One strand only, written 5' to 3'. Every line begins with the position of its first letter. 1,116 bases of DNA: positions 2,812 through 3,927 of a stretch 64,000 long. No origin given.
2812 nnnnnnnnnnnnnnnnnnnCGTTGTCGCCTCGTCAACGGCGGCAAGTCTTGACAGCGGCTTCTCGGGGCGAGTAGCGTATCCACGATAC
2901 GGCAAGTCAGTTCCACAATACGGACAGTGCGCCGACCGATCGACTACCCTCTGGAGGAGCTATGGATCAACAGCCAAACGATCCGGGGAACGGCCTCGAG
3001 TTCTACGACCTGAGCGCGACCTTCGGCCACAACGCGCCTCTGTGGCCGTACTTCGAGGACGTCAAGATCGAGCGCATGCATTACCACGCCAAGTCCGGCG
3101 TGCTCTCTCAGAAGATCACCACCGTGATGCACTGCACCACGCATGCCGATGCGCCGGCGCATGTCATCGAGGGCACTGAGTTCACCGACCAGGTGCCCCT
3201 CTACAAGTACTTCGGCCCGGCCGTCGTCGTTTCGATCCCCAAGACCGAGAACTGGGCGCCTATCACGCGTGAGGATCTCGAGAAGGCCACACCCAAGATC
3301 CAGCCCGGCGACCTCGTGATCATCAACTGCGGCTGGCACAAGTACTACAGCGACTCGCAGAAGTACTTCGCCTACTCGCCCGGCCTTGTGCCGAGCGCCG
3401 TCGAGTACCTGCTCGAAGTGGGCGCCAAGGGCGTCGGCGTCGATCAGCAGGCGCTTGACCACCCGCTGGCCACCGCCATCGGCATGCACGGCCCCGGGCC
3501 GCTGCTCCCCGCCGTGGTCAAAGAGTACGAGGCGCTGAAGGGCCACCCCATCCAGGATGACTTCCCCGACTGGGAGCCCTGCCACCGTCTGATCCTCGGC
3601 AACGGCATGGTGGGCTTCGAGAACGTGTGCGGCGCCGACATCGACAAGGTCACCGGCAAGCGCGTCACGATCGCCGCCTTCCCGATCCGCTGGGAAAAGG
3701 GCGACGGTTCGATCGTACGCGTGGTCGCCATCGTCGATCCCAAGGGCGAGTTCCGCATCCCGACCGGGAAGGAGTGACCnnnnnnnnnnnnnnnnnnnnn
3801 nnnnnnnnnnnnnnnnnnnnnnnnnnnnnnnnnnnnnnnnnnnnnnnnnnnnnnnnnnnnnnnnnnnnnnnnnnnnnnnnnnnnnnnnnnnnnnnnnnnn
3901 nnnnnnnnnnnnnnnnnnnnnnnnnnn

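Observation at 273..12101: Putative beta-hydroxy-acid catabolic island: two LcdH-like dehydrogenases plus a BKACE cleavage enzyme, SDR, cyclase, cupin, two IclR regulators and a Liv-type ABC importer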

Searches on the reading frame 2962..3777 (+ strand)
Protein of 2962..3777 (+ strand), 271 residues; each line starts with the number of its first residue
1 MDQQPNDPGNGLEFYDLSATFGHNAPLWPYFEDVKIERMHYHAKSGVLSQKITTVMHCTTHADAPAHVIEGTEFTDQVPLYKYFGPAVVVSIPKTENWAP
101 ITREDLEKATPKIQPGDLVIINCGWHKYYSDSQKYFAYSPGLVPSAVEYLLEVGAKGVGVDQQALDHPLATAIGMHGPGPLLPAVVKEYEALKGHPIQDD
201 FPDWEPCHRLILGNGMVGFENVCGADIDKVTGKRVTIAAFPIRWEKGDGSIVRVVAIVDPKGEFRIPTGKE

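Call 5: search_protein_families(library=pfam, proteins=[window:2962-3777:+])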
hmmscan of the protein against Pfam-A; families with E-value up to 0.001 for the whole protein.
window:2962-3777:+ (271 aa): 1 family
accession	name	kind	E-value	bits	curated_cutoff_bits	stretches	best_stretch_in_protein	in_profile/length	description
PF04199.19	Cyclase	-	5.6e-33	114.6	23.1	1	15-167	1-142/142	Putative cyclase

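Call 12: search_protein_families(library=ncbifam, proteins=[window:2962-3777:+], max_evalue=0.001)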
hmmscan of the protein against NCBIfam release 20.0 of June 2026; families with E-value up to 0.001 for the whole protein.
window:2962-3777:+ (271 aa): 1 family
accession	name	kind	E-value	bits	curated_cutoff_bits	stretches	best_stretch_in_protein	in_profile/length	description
TIGR03035.1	trp_arylform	equivalog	3.5e-15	56.5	223.05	1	14-167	2-149/206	arylformamidase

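Call 19: search_solved_structures(query=window:2962-3777:+, max_evalue=0.01, show_alignments=2)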
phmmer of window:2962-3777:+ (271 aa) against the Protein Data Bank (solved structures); distinct sequences matched with E-value up to 0.01: 11.
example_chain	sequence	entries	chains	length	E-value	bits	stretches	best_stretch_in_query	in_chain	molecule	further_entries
4j0n_A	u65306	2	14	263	1.8e-09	40.9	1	55-180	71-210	Isatin hydrolase B | Putative uncharacterized protein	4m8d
5nmp_A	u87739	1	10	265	4e-09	39.7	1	32-161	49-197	Isatin hydrolase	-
5nnb_A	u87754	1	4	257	1.2e-08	38.1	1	52-162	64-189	isatin hydrolase A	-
5nna_A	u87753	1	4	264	1.4e-08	38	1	52-162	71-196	isatin hydrolase A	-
8hmo_A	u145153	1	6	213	3.6e-08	36.6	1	45-166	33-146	Metal-dependent hydrolase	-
1r61_A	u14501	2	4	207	1.7e-07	34.4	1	13-166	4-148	metal-dependent hydrolase | Hydrolase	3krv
4cog_A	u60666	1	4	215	3.8e-07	33.3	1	14-171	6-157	KYNURENINE FORMAMIDASE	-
4cob_A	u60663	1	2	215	1.7e-05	27.9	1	11-178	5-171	KYNURENINE FORMAMIDASE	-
8f9x_A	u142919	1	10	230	3.3e-05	26.9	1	45-172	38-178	Cyclase family protein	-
4co9_A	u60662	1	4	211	0.00023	24.1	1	14-166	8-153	KYNURENINE FORMAMIDASE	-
4cz1_A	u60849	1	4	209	0.00024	24.1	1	14-166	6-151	KYNURENINE FORMAMIDASE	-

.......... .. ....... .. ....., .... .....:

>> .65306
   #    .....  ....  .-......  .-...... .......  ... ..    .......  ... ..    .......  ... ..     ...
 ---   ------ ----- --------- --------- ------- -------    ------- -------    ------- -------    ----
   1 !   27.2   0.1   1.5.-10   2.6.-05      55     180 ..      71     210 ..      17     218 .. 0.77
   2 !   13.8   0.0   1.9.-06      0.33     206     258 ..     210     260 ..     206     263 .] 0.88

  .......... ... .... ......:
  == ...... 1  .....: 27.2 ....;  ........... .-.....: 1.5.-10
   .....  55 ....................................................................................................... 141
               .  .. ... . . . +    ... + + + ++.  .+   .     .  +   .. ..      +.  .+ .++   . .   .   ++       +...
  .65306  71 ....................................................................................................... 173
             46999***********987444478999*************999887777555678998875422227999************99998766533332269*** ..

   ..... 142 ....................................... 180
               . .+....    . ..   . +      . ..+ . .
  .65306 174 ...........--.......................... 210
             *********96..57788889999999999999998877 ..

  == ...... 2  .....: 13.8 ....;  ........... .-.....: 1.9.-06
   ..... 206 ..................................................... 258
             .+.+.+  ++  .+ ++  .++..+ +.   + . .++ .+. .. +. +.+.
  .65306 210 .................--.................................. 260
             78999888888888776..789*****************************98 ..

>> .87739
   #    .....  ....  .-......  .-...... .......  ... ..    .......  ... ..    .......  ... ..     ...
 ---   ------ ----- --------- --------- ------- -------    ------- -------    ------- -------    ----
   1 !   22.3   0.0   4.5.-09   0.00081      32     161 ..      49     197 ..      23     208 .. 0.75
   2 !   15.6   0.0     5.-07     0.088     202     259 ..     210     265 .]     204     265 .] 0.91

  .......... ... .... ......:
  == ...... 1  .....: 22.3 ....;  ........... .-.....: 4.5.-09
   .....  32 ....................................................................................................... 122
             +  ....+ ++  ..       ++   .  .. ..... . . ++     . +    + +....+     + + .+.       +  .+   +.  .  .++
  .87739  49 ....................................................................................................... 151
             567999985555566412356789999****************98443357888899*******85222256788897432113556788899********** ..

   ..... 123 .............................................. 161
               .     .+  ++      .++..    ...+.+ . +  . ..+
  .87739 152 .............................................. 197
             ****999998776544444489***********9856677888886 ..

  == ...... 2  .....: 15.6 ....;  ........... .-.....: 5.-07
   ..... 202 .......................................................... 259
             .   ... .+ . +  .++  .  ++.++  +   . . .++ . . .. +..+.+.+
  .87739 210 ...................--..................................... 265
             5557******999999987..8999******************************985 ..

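Call 21: find_homologous_proteins(query=window:2962-3777:+, max_evalue=1e-10)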
Query window:2962-3777:+ (271 aa): 1006 proteins with E <= 1e-10 among 1826 candidates; the best 120 are listed.
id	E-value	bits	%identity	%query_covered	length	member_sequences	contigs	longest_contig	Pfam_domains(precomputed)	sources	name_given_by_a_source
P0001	2.3e-174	597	93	100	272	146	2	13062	PF04199.20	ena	-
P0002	3.8e-174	596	93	100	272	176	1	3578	PF04199.20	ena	-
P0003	2.2e-135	469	51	96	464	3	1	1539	PF04199.20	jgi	jgi:kynurenine formamidase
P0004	4.1e-127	442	74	96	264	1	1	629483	PF04199.20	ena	-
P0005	6.7e-123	428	73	96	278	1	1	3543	PF04199.20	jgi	jgi:kynurenine formamidase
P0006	3.0e-122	426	89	75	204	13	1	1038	PF04199.20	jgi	jgi:kynurenine formamidase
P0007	3.2e-122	426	71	96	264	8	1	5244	PF04199.20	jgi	jgi:kynurenine formamidase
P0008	1.5e-121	424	71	95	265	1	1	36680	PF04199.20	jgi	jgi:kynurenine formamidase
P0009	2.4e-121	423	48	96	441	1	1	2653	PF04199.20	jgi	jgi:kynurenine formamidase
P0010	3.0e-121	423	71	95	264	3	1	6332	PF04199.20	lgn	-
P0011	3.4e-120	419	72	94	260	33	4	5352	PF04199.20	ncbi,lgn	-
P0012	1.1e-119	417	70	95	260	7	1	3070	PF04199.20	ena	-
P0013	1.7e-119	417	73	91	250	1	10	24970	PF04199.20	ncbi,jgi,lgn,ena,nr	ncbi:MAG: Kynurenine formamidase, bacterial [Deltaproteobacteria bacterium]|jgi:kynurenine formamida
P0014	1.7e-119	417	70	96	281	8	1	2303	PF04199.20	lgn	-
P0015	2.0e-119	417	73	91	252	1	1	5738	PF04199.20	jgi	jgi:kynurenine formamidase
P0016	2.1e-119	417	72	95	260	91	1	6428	PF04199.20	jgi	jgi:kynurenine formamidase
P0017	2.4e-119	416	73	91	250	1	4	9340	PF04199.20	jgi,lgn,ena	-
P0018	6.6e-119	415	70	96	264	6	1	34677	PF04199.20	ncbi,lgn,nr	ncbi:MAG: cyclase family protein [Chloroflexi bacterium]|nr:cyclase family protein [Chloroflexota ba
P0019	7.5e-119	415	72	92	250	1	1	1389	PF04199.20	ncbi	-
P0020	8.2e-119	415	70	96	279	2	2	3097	PF04199.20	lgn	-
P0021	1.6e-118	414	72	91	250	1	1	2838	PF04199.20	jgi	jgi:kynurenine formamidase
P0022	2.2e-118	413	68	98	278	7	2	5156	PF04199.20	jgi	jgi:kynurenine formamidase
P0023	3.0e-118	413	72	91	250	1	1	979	PF04199.20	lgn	-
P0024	6.5e-118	412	72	91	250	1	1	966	PF04199.20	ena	-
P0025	6.9e-118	412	71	92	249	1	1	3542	PF04199.20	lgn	-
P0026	1.0e-117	411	72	91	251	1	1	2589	PF04199.20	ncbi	-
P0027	1.7e-117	410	69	96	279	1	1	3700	PF04199.20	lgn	-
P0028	1.7e-117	410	72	91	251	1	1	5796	PF04199.20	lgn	-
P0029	2.2e-117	410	68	96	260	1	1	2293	PF04199.20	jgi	jgi:kynurenine formamidase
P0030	4.3e-117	409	68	96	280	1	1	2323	PF04199.20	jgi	jgi:kynurenine formamidase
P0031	5.5e-117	409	67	99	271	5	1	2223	PF04199.20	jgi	jgi:kynurenine formamidase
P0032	6.5e-117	408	69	96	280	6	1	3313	PF04199.20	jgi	jgi:kynurenine formamidase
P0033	7.2e-117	408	72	91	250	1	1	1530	PF04199.20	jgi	jgi:kynurenine formamidase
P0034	8.9e-117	408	72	92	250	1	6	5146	PF04199.20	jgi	jgi:kynurenine formamidase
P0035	9.6e-117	408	89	73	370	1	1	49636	PF04199.20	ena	-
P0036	1.1e-116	408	68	96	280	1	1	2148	PF04199.20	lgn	-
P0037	1.2e-116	407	70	95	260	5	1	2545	PF04199.20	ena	-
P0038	1.4e-116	407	71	94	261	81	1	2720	PF04199.20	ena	-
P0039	2.0e-116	407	68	96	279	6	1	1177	PF04199.20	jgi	jgi:kynurenine formamidase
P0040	2.4e-116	406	71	92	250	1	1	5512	PF04199.20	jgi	jgi:kynurenine formamidase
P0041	2.8e-116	406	67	98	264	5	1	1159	PF04199.20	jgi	jgi:kynurenine formamidase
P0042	3.2e-116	406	73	90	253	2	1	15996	PF04199.20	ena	-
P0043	3.5e-116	406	71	92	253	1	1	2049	PF04199.20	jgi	jgi:kynurenine formamidase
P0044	3.8e-116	406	68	96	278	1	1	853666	PF04199.20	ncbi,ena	-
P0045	3.8e-116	406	69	96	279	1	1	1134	PF04199.20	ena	-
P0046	3.9e-116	406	69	95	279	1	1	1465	PF04199.20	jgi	jgi:kynurenine formamidase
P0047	3.9e-116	406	69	95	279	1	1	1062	PF04199.20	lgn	-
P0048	4.0e-116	406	71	92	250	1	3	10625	PF04199.20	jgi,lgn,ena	-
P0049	4.3e-116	406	71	91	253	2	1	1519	PF04199.20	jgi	-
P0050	4.9e-116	405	67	96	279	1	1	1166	PF04199.20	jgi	jgi:kynurenine formamidase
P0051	4.9e-116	405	67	96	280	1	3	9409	PF04199.20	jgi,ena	-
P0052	5.2e-116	405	67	98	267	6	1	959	PF04199.20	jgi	jgi:kynurenine formamidase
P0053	5.4e-116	405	71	93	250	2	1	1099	PF04199.20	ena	-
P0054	6.0e-116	405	67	96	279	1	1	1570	PF04199.20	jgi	jgi:kynurenine formamidase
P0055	6.3e-116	405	71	91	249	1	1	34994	PF04199.20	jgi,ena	jgi:kynurenine formamidase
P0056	6.9e-116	405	69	96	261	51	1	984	PF04199.20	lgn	-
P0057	7.8e-116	405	72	91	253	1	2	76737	PF04199.20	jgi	jgi:kynurenine formamidase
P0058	8.2e-116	405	70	91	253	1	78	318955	PF04199.20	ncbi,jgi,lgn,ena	ncbi:MAG: cyclase family protein [Syntrophorhabdales bacterium]|jgi:kynurenine formamidase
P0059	1.1e-115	404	71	92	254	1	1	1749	PF04199.20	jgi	jgi:kynurenine formamidase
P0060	1.2e-115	404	71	92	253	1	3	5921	PF04199.20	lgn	-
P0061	1.2e-115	404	71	92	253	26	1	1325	PF04199.20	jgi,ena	-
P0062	1.2e-115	404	71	91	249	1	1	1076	PF04199.20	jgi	jgi:kynurenine formamidase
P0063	1.3e-115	404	72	90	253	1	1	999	PF04199.20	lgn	-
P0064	1.4e-115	404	68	96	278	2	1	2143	PF04199.20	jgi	jgi:kynurenine formamidase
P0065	1.4e-115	404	71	92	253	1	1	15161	PF04199.20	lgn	-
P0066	1.7e-115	404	66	97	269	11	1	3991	PF04199.20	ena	-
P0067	2.6e-115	403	67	96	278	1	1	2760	PF04199.20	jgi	-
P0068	2.8e-115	403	65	99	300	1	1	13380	PF04199.20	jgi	jgi:kynurenine formamidase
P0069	2.9e-115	403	71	91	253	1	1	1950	PF04199.20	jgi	jgi:kynurenine formamidase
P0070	3.0e-115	403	71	91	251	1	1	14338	PF04199.20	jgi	jgi:kynurenine formamidase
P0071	3.7e-115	403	71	92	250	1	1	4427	PF04199.20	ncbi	-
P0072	3.8e-115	403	68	96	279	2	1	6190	PF04199.20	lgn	-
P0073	4.1e-115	402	71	92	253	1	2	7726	PF04199.20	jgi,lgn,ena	jgi:kynurenine formamidase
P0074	4.1e-115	402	70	95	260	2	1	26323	PF04199.20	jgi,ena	jgi:kynurenine formamidase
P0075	4.2e-115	402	67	97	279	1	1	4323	PF04199.20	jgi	jgi:kynurenine formamidase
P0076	4.7e-115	402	70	92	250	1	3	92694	PF04199.20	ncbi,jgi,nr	ncbi:MAG: cyclase family protein [Actinobacteria bacterium]|jgi:kynurenine formamidase|nr:MAG: cycla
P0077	5.4e-115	402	71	91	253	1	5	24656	PF04199.20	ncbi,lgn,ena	-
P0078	5.4e-115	402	71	92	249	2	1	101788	PF04199.20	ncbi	ncbi:MAG: cyclase family protein [Actinomycetota bacterium]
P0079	6.2e-115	402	67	96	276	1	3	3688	PF04199.20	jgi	jgi:kynurenine formamidase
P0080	6.6e-115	402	69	93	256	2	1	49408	PF04199.20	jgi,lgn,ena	-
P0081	6.8e-115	402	66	98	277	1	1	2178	PF04199.20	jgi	jgi:kynurenine formamidase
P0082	7.0e-115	402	70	92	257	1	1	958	PF04199.20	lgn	-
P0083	7.2e-115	402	72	91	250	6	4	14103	PF04199.20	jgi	jgi:kynurenine formamidase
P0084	7.5e-115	402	66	96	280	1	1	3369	PF04199.20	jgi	jgi:kynurenine formamidase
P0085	7.7e-115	402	71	92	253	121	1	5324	PF04199.20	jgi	jgi:kynurenine formamidase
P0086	8.0e-115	401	68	96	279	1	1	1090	PF04199.20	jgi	jgi:kynurenine formamidase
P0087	8.3e-115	401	71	91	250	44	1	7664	PF04199.20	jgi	jgi:kynurenine formamidase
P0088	1.1e-114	401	68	96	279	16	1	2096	PF04199.20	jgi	jgi:kynurenine formamidase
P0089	1.1e-114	401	70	92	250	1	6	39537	PF04199.20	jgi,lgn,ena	jgi:kynurenine formamidase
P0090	1.2e-114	401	67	96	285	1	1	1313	PF04199.20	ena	-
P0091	1.2e-114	401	67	96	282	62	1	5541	PF04199.20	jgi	jgi:kynurenine formamidase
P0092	1.2e-114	401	69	96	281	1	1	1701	PF04199.20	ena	-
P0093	1.2e-114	401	70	94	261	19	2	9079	PF04199.20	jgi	jgi:kynurenine formamidase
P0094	1.5e-114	401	70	92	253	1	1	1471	PF04199.20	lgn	-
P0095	1.5e-114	401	66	96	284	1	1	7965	PF04199.20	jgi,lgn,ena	-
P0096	1.5e-114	401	70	92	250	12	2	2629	PF04199.20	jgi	jgi:kynurenine formamidase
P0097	1.5e-114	401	67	96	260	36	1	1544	PF04199.20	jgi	-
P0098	1.5e-114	401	71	92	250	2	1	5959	PF04199.20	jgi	jgi:kynurenine formamidase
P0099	1.5e-114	401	70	91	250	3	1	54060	PF04199.20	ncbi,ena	-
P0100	1.6e-114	401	67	96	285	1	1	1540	PF04199.20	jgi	jgi:kynurenine formamidase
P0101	1.7e-114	400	67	97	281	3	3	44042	PF04199.20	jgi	jgi:kynurenine formamidase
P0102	2.2e-114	400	71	92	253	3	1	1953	PF04199.20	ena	-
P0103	2.3e-114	400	68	95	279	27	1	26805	PF04199.20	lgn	-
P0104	2.3e-114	400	67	96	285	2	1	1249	PF04199.20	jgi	jgi:kynurenine formamidase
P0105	2.3e-114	400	68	95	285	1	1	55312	PF04199.20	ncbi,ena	-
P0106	2.4e-114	400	70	92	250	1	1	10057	PF04199.20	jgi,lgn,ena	-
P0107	2.4e-114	400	71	91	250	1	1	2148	PF04199.20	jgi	jgi:kynurenine formamidase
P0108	2.7e-114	400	71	91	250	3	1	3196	PF04199.20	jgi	-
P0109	3.0e-114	400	69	92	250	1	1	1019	PF04199.20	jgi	jgi:kynurenine formamidase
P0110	3.1e-114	400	68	96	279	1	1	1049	PF04199.20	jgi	-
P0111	3.4e-114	399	70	91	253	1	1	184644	PF04199.20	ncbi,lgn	-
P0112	3.5e-114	399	67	96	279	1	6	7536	PF04199.20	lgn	-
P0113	3.7e-114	399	71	92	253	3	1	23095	PF04199.20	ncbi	-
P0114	3.7e-114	399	69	91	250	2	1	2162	PF04199.20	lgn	-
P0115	4.6e-114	399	67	96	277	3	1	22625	PF04199.20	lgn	-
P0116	4.7e-114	399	66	95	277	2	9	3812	PF04199.20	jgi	jgi:kynurenine formamidase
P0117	5.7e-114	399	70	91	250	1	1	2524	PF04199.20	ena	-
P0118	5.7e-114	399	69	92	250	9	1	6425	PF04199.20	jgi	jgi:kynurenine formamidase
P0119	6.3e-114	399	68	97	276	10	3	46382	PF04199.20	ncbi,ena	-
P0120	6.5e-114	399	70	92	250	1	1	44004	PF04199.20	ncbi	-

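Call 23: find_related_loci(query=A1, collection=genome_contigs, flank=10000)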
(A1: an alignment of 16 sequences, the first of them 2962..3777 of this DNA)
Query A1 (271 aa) in genome_contigs; peptide patterns used: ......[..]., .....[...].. (x = any residue, [..] = any of these).
331 stretches matched a pattern; 280 encode a relative of the query (tblastn E <= 1e-3); the best 80 are kept; 80 distinct loci.
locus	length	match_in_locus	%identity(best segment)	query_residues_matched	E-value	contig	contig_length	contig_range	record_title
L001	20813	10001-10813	96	1-271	1e-177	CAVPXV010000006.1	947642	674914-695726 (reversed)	MAG: uncultured Thermoleophilia bacterium isolate MFD01872.bin.1.273 genome assembly, contig: contig_38274, whole genome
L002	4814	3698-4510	93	1-271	1e-176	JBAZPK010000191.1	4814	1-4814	MAG: Thermoleophilia bacterium isolate SO_2017_SWC_28 scaffold_14790_c1_LP-4_2017, whole genome shotgun sequence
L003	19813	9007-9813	92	3-271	5e-170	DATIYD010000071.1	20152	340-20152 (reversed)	MAG TPA_asm: Thermoleophilia bacterium isolate SMAG_U15266 k141_3588196, whole genome shotgun sequence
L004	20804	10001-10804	93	4-271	4e-169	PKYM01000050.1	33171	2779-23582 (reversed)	MAG: Actinomycetota bacterium isolate palsa_645 73.20120500_P19.15_contig_2202, whole genome shotgun sequence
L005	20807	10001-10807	89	3-271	8e-167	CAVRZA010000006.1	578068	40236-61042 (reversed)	MAG: uncultured Actinomycetes bacterium isolate MFD05942.bin.2.346 genome assembly, contig: contig_28423, whole genome s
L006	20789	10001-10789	92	4-266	1e-165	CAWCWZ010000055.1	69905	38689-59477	MAG: uncultured Actinomycetes bacterium isolate MFD03323.bin.1.10 genome assembly, contig: contig_67889, whole genome sh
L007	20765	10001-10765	71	10-266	3e-122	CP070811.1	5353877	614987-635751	MAG: Anaerolineales bacterium isolate bin12 chromosome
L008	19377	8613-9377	72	10-266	2e-120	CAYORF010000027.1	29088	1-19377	MAG TPA_asm: uncultured Anaerolineales bacterium isolate binchicken_co9_181 genome assembly, contig: NODE_488_length_290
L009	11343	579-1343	73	10-266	3e-120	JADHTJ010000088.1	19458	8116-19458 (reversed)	MAG: Anaerolineales bacterium isolate BS150m-G17 BS-150m-C2417, whole genome shotgun sequence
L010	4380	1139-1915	71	10-269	9e-121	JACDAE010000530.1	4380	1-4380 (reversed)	MAG: Ktedonobacteraceae bacterium isolate MGR_bin248 SD2897-2912_k127_309248, whole genome shotgun sequence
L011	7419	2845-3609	70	10-266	1e-119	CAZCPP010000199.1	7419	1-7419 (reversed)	MAG TPA_asm: uncultured Anaerolineaceae bacterium isolate binchicken_co97_16 genome assembly, contig: NODE_36719_length_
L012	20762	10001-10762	71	12-266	8e-119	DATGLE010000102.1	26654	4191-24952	MAG TPA_asm: Ktedonobacteraceae bacterium isolate SMAG_U9878 k141_418787, whole genome shotgun sequence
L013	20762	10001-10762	71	12-266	7e-118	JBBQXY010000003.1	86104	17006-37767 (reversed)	MAG: Ktedonobacterales bacterium isolate Co_metawrap_2139 Cmw_2139_k141_24880491_length_86104_cov_29.0000, whole genome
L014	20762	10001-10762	71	12-266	7e-118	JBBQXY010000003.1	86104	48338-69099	MAG: Ktedonobacterales bacterium isolate Co_metawrap_2139 Cmw_2139_k141_24880491_length_86104_cov_29.0000, whole genome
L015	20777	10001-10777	69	6-266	9e-118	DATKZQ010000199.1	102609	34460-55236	MAG TPA_asm: Desulfatiglandales bacterium isolate SMAG_U14249 k141_4266808, whole genome shotgun sequence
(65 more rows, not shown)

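Call 73: search_protein_families(library=pfam, proteins=[L001:554-1738:-, L001:2210-3154:+, L001:4168-6177:+, L001:6228-6989:+], max_evalue=0.00001)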
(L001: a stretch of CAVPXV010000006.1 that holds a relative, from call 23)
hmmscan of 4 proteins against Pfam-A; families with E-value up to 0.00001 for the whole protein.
L001:554-1738:- (394 aa): 3 families
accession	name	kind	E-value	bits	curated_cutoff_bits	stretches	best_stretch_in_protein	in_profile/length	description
PF03205.20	MobB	-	8.3e-37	126.5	26.6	1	234-364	1-133/133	Molybdopterin guanine dinucleotide synthesis protein B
PF12804.13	NTP_transf_3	-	1.6e-25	90.6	27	1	41-189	1-155/160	MobA-like NTP transferase domain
PF03308.22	MeaB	-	3.3e-07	30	23.1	1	223-266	24-67/273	Methylmalonyl Co-A mutase-associated GTPase MeaB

L001:2210-3154:+ (314 aa): 1 family
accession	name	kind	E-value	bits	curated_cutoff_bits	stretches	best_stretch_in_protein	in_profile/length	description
PF00384.28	Molybdopterin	-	6.6e-06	25.8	24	1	82-182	105-197/353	Molybdopterin oxidoreductase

L001:4168-6177:+ (669 aa): 5 families
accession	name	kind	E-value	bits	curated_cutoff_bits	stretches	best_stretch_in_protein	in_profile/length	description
PF01614.24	IclR_C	-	6.6e-34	117.4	24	1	494-657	2-166/174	Bacterial transcriptional regulator IclR C-terminal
PF13247.11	Fer4_11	-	5.1e-23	81.6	26.2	1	162-254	2-97/100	4Fe-4S dicluster domain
PF09339.16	HTH_IclR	-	1.3e-15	57.3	22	1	429-475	2-48/52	IclR helix-turn-helix domain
PF01568.27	Molydop_binding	-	5.2e-11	43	26.8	1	2-48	33-79/110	Molydopterin dinucleotide binding domain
PF12802.13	MarR_2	-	1.1e-07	32.3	27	1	431-484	6-60/61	MarR family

L001:6228-6989:+ (253 aa): 4 families
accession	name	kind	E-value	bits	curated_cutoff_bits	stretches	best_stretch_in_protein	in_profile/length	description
PF13561.12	adh_short_C2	-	5.2e-65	219.8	27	1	17-250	6-236/236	Enoyl-(Acyl carrier protein) reductase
PF00106.31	adh_short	-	1.5e-53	181.7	26.6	1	11-202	3-194/195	short chain dehydrogenase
PF08659.16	KR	-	2.1e-13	51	22.6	1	12-174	5-166/180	KR domain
PF03435.24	Sacchrp_dh_NADP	-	1.8e-06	28.7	25.1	1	12-94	2-78/129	Saccharopine dehydrogenase NADP binding domain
